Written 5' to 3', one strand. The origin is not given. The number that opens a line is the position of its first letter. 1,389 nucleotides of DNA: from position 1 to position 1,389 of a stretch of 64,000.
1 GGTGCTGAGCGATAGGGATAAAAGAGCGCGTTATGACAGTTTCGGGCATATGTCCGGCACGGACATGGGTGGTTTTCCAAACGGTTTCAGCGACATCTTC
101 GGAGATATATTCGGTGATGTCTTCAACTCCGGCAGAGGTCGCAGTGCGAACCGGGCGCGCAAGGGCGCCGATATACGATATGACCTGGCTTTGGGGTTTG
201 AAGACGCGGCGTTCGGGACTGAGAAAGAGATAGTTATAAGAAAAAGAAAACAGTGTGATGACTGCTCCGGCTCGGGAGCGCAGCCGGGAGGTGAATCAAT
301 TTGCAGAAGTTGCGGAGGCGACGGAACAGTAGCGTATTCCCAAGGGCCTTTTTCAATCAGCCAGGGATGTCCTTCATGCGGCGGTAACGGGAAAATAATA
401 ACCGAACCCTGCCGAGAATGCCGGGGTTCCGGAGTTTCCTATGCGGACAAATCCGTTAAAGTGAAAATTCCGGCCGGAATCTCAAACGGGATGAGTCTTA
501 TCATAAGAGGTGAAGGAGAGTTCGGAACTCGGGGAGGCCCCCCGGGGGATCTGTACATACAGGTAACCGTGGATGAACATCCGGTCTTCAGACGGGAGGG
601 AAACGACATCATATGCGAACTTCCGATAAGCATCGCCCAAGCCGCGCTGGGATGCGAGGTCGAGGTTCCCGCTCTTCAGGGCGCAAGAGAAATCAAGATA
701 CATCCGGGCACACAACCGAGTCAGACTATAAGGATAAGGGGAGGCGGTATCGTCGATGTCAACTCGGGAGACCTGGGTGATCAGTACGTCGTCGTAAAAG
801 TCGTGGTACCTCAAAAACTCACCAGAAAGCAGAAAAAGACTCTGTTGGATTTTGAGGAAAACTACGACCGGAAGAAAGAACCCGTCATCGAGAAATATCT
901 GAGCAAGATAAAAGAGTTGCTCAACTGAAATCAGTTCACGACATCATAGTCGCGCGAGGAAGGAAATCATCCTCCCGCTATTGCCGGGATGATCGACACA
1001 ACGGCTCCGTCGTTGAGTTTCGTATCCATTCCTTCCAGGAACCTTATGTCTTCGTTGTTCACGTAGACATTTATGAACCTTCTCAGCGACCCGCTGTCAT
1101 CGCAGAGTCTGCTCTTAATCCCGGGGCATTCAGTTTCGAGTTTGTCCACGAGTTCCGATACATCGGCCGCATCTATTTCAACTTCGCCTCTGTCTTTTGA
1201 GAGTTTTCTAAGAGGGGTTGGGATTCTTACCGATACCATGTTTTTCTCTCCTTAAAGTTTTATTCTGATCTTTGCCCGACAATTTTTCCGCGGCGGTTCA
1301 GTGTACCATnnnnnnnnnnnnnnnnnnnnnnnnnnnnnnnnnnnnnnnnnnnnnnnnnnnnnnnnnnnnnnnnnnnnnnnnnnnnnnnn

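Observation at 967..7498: MoaD-like sulfur carrier + ThrC-family PLP enzyme next to MBL hydrolase + metH: possible protein-thiocarboxylate-dependent homocysteine/methionine route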

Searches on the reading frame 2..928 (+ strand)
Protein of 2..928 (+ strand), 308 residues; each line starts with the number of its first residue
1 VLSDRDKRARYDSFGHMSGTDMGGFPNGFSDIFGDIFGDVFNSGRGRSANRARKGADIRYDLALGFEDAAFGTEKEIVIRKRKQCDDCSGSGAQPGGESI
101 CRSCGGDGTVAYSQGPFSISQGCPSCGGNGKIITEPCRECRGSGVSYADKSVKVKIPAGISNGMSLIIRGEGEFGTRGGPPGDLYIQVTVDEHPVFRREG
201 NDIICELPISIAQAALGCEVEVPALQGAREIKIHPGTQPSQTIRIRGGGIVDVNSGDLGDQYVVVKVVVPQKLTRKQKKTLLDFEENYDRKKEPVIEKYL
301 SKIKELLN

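Call 3: search_protein_families(library=pfam, proteins=[window:2-928:+])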
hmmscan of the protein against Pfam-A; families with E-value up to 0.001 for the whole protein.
window:2-928:+ (308 aa): 2 families
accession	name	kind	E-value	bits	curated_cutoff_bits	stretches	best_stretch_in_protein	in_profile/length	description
PF01556.23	DnaJ_C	-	7.9e-49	166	26.6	1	58-270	1-152/152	DnaJ C terminal domain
PF00684.25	DnaJ_CXXCXGXG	-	6.8e-12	45.9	32.7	1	85-144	1-65/65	DnaJ central domain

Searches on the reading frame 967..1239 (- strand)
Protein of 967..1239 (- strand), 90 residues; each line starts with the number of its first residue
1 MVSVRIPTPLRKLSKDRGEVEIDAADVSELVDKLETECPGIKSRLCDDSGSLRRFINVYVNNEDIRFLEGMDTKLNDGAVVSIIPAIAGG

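Call 3: search_protein_families(library=pfam, proteins=[window:967-1239:-])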
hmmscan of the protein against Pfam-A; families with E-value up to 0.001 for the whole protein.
window:967-1239:- (90 aa): 1 family
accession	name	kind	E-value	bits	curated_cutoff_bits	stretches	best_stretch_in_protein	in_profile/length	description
PF02597.26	ThiS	-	1.3e-15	58.1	22.5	1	4-90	1-76/76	ThiS family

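Call 4: search_protein_families(library=ncbifam, proteins=[window:967-1239:-])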
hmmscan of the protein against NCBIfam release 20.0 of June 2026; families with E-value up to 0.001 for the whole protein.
window:967-1239:- (90 aa): 3 families
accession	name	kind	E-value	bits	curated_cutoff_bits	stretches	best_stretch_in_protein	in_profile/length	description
NF041918.1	SAMP1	equivalog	1.1e-14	54.7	60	1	10-90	9-91/91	ubiquitin-like small modifier protein 1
TIGR01687.1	moaD_arch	subfamily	1.8e-11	44.4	49.5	1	14-90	14-88/88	MoaD family protein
NF053661.1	Urm1_like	equivalog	0.00012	22.2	70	1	17-90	14-79/79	Urm1-like protein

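Call 42: search_solved_structures(query=window:967-1239:-, max_evalue=1, show_alignments=2)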
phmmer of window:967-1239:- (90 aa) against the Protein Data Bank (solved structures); distinct sequences matched with E-value up to 1: 15.
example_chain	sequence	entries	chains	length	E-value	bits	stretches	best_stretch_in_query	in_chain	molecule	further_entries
4n6e_B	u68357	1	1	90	9e-19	70.5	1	2-90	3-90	ThiS/MoaD family protein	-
3dwg_C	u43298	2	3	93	5.5e-16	61.6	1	2-90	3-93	9.5 kDa culture filtrate antigen cfp10A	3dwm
2m19_A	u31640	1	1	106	1.8e-09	40.8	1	23-90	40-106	Molybdopterin converting factor subunit 1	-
1v8c_A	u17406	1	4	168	2.8e-09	40.2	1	16-90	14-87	MoaD related protein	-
2g1e_A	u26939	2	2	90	5.3e-08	36.1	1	1-90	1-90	hypothetical protein Ta0895 | Putative uncharacterized protein Ta0895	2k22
2l52_A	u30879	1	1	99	0.00022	24.6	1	53-90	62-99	METHANOSARCINA ACETIVORANS SAMP1 HOMOLOG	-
2k9x_A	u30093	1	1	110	0.007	19.8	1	28-90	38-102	Uncharacterized protein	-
3po0_A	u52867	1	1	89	0.039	17.4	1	20-90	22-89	Small archaeal modifier protein 1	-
4hro_A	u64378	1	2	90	0.041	17.4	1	20-90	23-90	Small archaeal modifier protein 1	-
2l83_A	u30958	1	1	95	0.049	17.1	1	20-90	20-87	Small archaeal modifier protein 1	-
1vjk_A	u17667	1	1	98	0.078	16.5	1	11-90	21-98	molybdopterin converting factor, subunit 1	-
3rpf_C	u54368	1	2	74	0.18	15.3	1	49-90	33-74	Molybdopterin converting factor, subunit 1 (MoaD)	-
7xfr_B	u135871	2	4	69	0.54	13.8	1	23-50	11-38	Autophagy-related protein 16-1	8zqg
4wwm_A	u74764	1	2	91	0.58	13.7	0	41-90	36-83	Uncharacterized protein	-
1i9c_A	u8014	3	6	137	0.95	13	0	2-51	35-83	GLUTAMATE MUTASE | Glutamate mutase sigma subunit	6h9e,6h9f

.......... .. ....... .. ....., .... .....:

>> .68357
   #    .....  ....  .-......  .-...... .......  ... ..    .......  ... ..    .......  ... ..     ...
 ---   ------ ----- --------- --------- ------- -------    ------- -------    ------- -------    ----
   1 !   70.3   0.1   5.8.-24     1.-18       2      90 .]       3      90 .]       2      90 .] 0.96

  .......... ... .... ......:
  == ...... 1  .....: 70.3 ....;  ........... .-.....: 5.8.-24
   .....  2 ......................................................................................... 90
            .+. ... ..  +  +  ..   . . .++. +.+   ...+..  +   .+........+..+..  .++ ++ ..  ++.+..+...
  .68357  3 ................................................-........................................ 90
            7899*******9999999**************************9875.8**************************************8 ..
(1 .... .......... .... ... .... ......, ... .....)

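Call 67: predict_structure(protein=window:967-1239:-)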
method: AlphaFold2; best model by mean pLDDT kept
length: 90 residues; sequences in the alignment: 1
mean_pLDDT: 45.0   pTM: 0.35
mean pLDDT of the five models: 45.0, 40.5, 39.8, 38.0, 36.9
residues with pLDDT >= 90: 0; 70-90: 0; 50-70: 28; < 50: 62
segments of 3 or more residues with pLDDT < 50: 1-25, 51-55, 59-66, 69-82, 84-90
pLDDT, mean of each block of 10 residues (from residue 1): 30 37 51 60 58 49 43 39 38
secondary structure, 60 per line:
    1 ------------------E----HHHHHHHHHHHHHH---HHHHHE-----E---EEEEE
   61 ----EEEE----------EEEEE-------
elements in order: H24-37 H41-45 E56-60 E65-68 E79-83
